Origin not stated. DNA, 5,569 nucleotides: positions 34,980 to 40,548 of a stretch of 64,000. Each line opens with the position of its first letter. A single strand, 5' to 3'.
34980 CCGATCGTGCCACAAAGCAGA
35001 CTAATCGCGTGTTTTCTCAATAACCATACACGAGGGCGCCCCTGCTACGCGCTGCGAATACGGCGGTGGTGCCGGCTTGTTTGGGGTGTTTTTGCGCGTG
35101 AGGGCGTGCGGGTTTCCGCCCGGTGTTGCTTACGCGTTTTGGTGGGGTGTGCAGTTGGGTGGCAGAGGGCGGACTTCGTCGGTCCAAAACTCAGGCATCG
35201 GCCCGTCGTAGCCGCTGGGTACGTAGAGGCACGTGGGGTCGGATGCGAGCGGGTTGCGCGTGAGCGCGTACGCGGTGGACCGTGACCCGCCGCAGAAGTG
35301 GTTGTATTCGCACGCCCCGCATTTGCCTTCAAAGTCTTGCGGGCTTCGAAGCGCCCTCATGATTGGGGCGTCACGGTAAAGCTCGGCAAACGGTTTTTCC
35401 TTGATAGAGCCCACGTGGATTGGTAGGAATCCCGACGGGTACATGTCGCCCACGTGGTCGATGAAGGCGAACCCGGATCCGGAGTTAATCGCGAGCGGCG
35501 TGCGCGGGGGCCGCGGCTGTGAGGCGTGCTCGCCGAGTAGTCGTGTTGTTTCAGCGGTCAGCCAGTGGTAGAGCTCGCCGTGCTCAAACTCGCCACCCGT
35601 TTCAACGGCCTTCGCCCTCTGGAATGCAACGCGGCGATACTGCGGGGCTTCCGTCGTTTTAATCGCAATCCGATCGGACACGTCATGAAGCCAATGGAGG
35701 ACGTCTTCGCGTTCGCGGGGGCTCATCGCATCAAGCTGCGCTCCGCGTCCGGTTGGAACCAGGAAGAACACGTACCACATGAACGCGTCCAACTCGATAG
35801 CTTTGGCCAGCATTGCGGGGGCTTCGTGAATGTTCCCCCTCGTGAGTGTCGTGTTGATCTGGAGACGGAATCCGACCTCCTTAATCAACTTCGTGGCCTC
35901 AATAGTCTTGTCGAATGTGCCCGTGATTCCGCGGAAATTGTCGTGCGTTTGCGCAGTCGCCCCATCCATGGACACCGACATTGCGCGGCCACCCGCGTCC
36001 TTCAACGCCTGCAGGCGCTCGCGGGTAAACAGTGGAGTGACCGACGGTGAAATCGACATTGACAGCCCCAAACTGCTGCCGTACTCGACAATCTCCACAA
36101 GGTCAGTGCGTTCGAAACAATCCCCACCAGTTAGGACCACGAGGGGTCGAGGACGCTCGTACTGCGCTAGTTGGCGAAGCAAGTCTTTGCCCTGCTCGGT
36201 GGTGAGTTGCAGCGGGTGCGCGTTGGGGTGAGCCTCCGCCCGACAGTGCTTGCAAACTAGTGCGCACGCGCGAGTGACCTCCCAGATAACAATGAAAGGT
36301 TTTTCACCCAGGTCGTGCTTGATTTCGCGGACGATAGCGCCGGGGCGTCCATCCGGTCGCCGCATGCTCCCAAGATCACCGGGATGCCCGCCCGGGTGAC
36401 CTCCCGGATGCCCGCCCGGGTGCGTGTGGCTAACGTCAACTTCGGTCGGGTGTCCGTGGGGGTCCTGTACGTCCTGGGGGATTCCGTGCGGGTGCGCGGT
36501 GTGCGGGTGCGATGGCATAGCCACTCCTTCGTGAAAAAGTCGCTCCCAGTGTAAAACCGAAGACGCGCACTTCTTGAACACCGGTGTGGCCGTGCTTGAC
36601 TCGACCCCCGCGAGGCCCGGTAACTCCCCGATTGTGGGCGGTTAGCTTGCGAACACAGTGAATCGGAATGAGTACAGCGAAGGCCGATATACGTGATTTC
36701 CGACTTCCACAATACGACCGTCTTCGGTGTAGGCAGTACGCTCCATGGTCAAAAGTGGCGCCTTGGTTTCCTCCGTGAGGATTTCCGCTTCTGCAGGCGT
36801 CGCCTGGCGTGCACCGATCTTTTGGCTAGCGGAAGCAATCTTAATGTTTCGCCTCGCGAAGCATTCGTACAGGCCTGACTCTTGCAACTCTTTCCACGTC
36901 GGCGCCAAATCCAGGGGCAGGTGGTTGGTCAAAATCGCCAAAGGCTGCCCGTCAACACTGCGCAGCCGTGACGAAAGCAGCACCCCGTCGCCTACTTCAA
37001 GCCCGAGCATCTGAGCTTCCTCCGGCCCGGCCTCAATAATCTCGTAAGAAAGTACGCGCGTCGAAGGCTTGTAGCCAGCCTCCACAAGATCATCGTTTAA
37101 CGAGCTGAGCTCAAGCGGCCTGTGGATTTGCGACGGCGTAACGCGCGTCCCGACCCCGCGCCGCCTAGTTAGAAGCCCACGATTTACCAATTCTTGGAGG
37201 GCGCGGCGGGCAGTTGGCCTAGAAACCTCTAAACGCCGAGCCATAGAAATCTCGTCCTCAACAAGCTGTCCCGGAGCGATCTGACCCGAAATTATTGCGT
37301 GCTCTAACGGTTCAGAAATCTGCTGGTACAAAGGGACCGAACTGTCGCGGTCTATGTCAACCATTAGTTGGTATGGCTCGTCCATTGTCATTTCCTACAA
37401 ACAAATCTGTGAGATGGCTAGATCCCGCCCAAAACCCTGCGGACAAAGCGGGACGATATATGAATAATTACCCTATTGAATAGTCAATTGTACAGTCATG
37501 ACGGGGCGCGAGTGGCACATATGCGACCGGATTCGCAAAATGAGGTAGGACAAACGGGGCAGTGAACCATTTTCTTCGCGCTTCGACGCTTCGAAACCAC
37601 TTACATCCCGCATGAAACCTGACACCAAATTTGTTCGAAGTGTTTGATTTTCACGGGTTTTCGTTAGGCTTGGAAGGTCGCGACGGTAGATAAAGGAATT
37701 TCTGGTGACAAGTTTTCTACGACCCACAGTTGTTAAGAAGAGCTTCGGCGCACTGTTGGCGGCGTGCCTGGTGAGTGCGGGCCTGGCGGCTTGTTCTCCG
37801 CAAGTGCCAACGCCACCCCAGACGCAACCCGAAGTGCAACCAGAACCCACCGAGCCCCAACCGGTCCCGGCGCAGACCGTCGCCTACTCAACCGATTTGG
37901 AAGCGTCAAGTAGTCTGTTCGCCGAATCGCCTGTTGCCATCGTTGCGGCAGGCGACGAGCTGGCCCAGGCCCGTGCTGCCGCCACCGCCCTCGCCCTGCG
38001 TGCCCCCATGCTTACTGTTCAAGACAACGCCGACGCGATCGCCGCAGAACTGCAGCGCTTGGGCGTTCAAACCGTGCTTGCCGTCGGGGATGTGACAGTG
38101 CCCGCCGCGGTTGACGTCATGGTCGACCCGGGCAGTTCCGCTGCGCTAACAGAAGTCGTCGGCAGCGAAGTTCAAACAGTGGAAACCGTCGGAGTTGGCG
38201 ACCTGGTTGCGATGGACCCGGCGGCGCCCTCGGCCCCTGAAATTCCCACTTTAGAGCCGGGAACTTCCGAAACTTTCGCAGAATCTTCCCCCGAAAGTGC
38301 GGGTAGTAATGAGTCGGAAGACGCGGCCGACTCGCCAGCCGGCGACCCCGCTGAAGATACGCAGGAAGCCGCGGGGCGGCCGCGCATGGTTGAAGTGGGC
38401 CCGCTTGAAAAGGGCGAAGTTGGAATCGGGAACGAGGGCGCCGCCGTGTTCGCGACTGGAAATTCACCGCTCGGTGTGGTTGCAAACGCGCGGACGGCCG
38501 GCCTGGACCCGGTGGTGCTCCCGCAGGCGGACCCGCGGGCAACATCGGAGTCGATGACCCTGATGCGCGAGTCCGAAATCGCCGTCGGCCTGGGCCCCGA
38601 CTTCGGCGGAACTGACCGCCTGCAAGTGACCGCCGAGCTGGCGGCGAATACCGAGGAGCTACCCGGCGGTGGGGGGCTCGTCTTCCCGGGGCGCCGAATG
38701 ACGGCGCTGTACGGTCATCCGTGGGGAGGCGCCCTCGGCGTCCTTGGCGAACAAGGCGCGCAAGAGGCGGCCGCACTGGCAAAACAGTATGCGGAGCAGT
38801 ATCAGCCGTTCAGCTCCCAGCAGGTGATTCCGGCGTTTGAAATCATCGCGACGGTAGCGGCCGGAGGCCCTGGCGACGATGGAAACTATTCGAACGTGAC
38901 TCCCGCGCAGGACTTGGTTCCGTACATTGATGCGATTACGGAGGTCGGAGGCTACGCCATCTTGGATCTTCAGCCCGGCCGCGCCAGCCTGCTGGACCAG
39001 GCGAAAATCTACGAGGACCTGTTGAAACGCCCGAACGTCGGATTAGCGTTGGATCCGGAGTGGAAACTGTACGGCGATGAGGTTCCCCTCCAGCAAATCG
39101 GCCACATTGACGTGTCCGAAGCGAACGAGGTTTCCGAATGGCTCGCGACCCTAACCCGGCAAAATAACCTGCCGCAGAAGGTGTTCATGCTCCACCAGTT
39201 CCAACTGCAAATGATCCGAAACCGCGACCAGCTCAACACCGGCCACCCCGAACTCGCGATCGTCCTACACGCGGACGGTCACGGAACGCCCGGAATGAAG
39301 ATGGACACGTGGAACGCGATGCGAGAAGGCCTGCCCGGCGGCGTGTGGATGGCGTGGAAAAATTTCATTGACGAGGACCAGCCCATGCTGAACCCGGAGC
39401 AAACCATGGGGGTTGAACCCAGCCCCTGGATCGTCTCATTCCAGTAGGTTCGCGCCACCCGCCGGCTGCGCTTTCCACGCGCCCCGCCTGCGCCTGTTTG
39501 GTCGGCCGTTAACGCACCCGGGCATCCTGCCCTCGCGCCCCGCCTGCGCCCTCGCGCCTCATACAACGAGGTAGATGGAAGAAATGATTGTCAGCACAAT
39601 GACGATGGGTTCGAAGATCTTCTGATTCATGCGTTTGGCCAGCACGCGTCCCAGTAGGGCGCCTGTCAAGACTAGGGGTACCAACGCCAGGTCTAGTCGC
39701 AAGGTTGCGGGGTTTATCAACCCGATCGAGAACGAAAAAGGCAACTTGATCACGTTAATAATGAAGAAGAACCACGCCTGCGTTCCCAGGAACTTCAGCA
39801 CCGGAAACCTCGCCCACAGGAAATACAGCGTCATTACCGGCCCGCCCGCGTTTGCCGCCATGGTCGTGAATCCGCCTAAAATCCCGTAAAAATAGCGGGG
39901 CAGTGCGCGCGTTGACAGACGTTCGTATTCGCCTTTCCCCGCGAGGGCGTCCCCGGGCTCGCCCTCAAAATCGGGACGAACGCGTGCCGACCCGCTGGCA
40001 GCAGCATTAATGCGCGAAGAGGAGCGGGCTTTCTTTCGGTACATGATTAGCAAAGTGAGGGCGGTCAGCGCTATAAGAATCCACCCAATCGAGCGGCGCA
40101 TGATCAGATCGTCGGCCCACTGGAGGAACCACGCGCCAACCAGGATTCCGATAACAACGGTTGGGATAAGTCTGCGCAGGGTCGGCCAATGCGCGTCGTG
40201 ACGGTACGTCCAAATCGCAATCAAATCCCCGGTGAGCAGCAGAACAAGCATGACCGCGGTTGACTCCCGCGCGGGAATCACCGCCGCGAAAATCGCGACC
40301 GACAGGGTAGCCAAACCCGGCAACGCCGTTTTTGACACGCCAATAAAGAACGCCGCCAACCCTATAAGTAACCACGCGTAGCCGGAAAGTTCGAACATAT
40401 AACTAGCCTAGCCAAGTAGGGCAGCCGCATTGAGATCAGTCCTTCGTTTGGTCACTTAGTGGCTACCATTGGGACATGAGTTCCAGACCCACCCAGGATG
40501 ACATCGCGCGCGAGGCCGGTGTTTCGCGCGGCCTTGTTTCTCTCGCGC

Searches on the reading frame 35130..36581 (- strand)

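Call 4: search_protein_families(library=pfam, proteins=[window:35130-36581:-])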
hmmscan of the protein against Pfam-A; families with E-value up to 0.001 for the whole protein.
window:35130-36581:- (483 aa): 1 family
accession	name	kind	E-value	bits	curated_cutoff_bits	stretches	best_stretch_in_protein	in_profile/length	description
PF04055.27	Radical_SAM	-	7e-17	62.5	29.5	1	101-253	2-157/166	Radical SAM superfamily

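Call 20: search_protein_families(library=ncbifam, proteins=[window:35130-36581:-], max_evalue=0.00001)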
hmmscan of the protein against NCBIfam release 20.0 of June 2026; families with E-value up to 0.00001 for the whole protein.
window:35130-36581:- (483 aa): 37 families (the best 25 are shown)
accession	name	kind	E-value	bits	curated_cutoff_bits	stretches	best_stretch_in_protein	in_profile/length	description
TIGR04053.2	TIGR04053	equivalog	2.5e-154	513.9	395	1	90-455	2-366/366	TIGR04053 family radical SAM/SPASM domain-containing protein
TIGR04545.1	rSAM_ahbD_hemeb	equivalog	8.4e-92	308.2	500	2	97-328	1-233/339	heme b synthase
TIGR04055.1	rSAM_NirJ2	equivalog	2.4e-59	201.5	500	2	97-323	1-227/326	putative heme d1 biosynthesis radical SAM protein NirJ2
TIGR04051.1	rSAM_NirJ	equivalog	3.1e-48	164.5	515.45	1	97-452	3-347/354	heme d1 biosynthesis radical SAM protein NirJ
TIGR04347.1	pseudo_SAM_Halo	equivalog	3.4e-43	148.4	525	1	76-452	19-384/390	TIGR04347 family pseudo-SAM/SPASM protein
TIGR04546.1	rSAM_ahbC_deAc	equivalog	8.6e-43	146.6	650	2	94-283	38-222/390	12,18-didecarboxysiroheme deacetylase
TIGR04054.1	rSAM_NirJ1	equivalog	3.9e-37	127.8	650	2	96-283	36-219/387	putative heme d1 biosynthesis radical SAM protein NirJ1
TIGR03962.1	mycofact_rSAM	equivalog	2.3e-30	105.9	265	2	93-305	9-219/339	mycofactocin radical SAM maturase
TIGR04303.1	GeoRSP_rSAM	equivalog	2.3e-28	99.7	400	2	94-256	3-159/325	GeoRSP system radical SAM/SPASM protein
TIGR02109.1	PQQ_syn_pqqE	equivalog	1.6e-27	96.4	381.35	1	94-266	5-174/358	pyrroloquinoline quinone biosynthesis protein PqqE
NF050035.1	rSAM_WgK_link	exception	2.1e-27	96.1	650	2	92-291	5-201/367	radical SAM/SPASM peptide maturase WgkB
NF045574.1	sacti_mat_StsB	exception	2.6e-27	95.8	625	1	98-261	98-256/466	StsB family radical SAM/SPASM domain sactipeptide maturase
TIGR04340.1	rSAM_ACGX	hypoth_equivalog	1.6e-25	90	400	1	96-452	3-338/341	radical SAM/SPASM domain protein, ACGX system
TIGR04103.1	rSAM_nif11_3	equivalog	1.2e-24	86.8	725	1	98-304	7-210/412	nif11-class peptide radical SAM maturase 3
TIGR03913.1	rad_SAM_trio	equivalog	1.5e-24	86.3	591.75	1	95-282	18-200/477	GDL motif peptide-associated radical SAM/SPASM maturase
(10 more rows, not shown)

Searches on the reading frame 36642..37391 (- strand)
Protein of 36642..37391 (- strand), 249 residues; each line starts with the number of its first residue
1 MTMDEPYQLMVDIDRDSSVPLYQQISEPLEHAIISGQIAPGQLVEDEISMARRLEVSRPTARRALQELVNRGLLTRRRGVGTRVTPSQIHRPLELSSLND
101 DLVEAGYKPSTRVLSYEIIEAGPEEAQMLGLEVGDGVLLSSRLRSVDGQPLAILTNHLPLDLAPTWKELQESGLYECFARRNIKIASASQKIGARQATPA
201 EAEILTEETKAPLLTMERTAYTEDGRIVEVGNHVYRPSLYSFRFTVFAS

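Call 16: search_protein_families(library=pfam, proteins=[window:36642-37391:-], max_evalue=0.00001)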
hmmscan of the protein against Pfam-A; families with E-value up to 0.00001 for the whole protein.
window:36642-37391:- (249 aa): 2 families
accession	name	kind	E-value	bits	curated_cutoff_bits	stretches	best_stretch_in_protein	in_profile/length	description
PF07702.18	UTRA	-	4.6e-35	120.9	23.8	1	105-240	2-140/141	UTRA domain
PF00392.27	GntR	-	6.7e-15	54.9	27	1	21-84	1-64/64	Bacterial regulatory proteins, gntR family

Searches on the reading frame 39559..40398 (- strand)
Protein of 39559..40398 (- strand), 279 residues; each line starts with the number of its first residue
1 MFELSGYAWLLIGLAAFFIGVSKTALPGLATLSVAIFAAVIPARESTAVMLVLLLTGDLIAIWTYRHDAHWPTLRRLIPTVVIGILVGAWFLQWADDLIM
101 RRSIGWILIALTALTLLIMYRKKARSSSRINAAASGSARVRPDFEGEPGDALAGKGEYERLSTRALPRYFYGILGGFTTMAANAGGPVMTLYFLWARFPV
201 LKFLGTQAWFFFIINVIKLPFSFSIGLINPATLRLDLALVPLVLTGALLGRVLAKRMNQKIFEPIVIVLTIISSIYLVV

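Call 16: search_protein_families(library=pfam, proteins=[window:39559-40398:-], max_evalue=0.00001)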
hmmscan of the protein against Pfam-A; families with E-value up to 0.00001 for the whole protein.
window:39559-40398:- (279 aa): 1 family
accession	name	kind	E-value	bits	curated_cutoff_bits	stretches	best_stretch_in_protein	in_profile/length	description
PF01925.25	TauE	-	4.3e-34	118.7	32.6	1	13-277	2-237/237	Sulfite exporter TauE/SafE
